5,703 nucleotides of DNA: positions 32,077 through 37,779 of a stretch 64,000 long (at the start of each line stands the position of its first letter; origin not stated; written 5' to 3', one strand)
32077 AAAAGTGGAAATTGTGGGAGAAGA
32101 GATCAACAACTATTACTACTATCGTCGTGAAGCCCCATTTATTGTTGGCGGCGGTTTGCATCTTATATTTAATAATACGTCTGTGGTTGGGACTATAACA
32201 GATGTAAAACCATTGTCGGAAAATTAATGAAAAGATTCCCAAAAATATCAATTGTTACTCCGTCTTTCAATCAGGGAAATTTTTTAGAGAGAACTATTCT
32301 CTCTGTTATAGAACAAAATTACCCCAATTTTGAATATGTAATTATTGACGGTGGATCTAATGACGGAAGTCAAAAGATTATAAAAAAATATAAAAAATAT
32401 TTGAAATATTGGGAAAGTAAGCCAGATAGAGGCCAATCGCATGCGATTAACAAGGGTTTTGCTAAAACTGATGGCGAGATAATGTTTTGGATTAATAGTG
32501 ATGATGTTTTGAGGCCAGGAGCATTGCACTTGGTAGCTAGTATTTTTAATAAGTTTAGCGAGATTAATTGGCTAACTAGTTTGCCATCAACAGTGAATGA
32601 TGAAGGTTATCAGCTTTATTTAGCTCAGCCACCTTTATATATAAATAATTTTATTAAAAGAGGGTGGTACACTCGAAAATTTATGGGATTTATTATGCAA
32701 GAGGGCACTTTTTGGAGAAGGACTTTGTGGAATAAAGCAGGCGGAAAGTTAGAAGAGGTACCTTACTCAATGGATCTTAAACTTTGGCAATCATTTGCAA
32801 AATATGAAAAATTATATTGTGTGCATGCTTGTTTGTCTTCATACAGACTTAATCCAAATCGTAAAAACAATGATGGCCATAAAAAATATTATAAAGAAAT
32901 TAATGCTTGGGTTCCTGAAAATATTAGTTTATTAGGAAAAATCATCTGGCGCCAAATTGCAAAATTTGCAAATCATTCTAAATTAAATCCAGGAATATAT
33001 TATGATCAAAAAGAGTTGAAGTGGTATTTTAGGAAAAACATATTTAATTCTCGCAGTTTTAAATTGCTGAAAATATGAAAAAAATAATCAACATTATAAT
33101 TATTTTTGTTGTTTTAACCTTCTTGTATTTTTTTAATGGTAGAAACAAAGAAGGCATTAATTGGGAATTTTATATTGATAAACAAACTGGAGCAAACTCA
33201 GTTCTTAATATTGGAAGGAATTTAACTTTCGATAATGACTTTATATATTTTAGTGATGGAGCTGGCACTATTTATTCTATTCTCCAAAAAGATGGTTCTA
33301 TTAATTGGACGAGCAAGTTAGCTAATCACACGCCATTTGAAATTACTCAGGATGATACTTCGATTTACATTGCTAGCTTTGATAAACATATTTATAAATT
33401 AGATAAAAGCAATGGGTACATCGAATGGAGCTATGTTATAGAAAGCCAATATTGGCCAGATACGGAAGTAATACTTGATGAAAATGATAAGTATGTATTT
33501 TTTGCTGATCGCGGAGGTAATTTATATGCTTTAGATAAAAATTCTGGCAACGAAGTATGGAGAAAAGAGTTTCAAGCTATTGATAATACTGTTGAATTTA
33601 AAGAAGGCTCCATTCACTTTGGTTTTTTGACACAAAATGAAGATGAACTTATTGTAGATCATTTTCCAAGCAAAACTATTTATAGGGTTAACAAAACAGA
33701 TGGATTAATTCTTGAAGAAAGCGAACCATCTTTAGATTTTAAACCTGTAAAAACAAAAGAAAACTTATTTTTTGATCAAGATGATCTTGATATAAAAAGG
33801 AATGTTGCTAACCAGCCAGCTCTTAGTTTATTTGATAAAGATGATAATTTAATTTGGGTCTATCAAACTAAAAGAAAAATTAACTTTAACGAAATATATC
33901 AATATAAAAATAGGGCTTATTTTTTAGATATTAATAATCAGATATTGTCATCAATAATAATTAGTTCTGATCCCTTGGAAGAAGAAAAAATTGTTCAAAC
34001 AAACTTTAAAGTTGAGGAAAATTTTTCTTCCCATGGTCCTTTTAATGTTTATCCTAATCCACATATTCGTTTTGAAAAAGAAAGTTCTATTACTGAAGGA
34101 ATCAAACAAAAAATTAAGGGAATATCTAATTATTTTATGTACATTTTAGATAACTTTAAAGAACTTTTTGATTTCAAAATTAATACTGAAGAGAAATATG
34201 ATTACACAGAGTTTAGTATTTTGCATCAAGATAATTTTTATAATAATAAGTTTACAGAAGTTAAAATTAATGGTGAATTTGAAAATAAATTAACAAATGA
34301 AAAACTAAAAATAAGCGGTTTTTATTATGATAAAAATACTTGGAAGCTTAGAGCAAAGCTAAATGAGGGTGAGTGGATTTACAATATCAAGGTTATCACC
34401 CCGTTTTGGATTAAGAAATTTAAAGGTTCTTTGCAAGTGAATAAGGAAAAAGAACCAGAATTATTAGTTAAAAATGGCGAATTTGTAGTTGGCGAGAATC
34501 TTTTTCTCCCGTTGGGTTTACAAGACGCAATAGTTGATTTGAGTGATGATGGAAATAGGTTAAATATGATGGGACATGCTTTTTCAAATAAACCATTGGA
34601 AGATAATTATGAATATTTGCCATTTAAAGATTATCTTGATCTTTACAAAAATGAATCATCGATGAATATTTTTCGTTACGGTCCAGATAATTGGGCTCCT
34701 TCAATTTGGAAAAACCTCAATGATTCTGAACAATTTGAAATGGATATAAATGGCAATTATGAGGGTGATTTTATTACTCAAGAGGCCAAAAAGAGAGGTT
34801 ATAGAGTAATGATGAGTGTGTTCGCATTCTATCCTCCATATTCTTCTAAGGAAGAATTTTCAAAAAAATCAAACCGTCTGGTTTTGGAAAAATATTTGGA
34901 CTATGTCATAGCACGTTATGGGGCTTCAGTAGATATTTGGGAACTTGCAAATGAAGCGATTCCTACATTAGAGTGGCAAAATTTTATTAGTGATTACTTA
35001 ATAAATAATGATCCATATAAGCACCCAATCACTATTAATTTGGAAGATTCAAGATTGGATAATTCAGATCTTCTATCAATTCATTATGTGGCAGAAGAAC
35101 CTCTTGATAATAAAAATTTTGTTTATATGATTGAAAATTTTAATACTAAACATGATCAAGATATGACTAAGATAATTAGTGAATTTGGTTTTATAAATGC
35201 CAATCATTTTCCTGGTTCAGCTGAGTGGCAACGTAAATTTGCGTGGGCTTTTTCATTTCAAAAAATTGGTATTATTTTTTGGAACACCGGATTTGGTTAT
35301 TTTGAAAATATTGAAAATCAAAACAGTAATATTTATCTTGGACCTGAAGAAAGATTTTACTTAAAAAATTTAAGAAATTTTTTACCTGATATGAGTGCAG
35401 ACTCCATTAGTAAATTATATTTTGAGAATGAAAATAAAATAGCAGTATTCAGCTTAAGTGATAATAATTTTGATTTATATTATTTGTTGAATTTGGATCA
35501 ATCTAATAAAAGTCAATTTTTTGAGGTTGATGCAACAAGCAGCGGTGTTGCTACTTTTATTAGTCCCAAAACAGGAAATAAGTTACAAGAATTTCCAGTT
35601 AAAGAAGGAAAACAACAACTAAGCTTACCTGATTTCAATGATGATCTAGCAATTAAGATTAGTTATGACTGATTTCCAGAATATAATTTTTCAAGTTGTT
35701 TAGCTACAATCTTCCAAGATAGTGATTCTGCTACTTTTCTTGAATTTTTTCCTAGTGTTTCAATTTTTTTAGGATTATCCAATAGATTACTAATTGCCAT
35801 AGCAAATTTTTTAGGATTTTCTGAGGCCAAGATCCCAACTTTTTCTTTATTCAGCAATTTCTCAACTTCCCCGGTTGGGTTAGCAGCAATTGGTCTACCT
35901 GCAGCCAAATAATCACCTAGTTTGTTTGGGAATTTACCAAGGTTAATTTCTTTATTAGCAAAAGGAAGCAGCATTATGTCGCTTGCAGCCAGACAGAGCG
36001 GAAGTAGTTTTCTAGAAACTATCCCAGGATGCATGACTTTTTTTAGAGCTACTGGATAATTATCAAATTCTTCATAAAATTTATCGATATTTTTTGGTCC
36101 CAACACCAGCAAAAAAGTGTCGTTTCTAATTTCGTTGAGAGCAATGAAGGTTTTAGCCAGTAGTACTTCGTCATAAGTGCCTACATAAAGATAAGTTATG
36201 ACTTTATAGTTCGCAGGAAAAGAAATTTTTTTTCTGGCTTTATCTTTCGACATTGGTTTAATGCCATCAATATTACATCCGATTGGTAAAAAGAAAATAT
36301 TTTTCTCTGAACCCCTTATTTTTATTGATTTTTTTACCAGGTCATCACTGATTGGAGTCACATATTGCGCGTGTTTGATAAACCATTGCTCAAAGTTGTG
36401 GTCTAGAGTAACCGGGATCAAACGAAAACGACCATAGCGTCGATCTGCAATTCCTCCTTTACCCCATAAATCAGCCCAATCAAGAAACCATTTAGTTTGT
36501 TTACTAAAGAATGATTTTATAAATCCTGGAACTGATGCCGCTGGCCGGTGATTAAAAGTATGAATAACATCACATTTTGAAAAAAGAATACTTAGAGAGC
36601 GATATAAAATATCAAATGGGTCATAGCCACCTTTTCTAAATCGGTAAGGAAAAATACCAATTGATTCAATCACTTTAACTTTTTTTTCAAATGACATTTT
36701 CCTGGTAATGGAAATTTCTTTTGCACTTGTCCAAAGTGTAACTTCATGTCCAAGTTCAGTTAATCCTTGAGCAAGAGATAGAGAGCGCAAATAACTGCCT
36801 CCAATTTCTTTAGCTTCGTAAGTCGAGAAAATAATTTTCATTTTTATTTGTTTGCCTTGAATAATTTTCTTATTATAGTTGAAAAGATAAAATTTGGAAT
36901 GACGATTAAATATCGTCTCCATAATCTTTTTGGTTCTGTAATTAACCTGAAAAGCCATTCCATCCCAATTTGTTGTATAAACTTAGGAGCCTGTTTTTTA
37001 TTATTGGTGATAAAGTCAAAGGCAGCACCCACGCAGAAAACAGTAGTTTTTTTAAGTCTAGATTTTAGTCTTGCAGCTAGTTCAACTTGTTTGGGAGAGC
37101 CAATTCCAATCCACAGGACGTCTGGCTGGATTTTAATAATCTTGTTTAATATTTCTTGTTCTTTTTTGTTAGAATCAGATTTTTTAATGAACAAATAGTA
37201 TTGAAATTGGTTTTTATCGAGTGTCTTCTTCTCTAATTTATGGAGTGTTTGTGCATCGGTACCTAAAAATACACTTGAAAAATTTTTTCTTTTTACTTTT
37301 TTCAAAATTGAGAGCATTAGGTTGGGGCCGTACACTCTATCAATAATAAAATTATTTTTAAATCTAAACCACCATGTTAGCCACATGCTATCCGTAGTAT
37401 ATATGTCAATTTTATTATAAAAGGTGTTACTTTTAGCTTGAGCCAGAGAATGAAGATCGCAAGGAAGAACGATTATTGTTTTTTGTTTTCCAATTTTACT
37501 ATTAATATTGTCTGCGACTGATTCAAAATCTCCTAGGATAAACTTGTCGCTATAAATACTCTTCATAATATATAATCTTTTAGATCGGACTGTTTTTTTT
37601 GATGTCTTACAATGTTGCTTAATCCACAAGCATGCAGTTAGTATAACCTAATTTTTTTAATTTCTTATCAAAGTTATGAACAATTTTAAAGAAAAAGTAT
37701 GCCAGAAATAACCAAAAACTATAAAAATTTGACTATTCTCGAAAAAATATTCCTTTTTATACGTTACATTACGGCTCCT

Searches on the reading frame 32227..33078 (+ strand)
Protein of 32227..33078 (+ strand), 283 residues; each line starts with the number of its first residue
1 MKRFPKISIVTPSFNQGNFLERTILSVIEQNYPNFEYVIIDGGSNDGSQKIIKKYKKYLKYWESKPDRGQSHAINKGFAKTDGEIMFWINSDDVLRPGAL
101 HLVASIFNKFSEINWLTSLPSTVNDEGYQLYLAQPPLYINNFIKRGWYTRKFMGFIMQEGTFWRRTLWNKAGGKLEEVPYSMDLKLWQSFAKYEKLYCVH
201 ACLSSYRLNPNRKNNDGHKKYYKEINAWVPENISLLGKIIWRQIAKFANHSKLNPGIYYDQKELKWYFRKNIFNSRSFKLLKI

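Call 51: search_protein_families(library=pfam, proteins=[window:32227-33078:+], max_evalue=0.001)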
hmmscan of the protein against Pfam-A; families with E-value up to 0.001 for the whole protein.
window:32227-33078:+ (283 aa): 3 families
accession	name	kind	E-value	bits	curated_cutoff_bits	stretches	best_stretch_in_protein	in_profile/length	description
PF00535.33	Glycos_transf_2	-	1.1e-24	87.7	23.3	1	8-117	1-114/168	Glycosyl transferase family 2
PF13641.12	Glyco_tranf_2_3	-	4.3e-07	30.6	27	1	5-119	1-121/230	Glycosyltransferase like family 2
PF10111.15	Glyco_tranf_2_2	-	5.1e-07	29.9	27.3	1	17-107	11-106/276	Glycosyltransferase like family 2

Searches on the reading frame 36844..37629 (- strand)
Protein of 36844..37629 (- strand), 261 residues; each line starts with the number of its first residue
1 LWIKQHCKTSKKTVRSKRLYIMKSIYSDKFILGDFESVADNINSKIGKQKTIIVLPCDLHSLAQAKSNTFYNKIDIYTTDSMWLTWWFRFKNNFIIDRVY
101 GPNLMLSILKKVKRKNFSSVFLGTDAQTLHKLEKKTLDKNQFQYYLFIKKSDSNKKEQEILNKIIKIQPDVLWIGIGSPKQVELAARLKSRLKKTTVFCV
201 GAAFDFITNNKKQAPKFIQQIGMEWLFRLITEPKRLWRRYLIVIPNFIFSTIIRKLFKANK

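Call 51: search_protein_families(library=pfam, proteins=[window:36844-37629:-], max_evalue=0.001)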
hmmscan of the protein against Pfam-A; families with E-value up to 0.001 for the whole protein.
window:36844-37629:- (261 aa): 1 family
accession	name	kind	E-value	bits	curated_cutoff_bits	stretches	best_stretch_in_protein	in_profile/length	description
PF03808.19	Glyco_tran_WecG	-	1.1e-42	146.2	27.4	1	75-240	2-168/168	Glycosyl transferase WecG/TagA/CpsF family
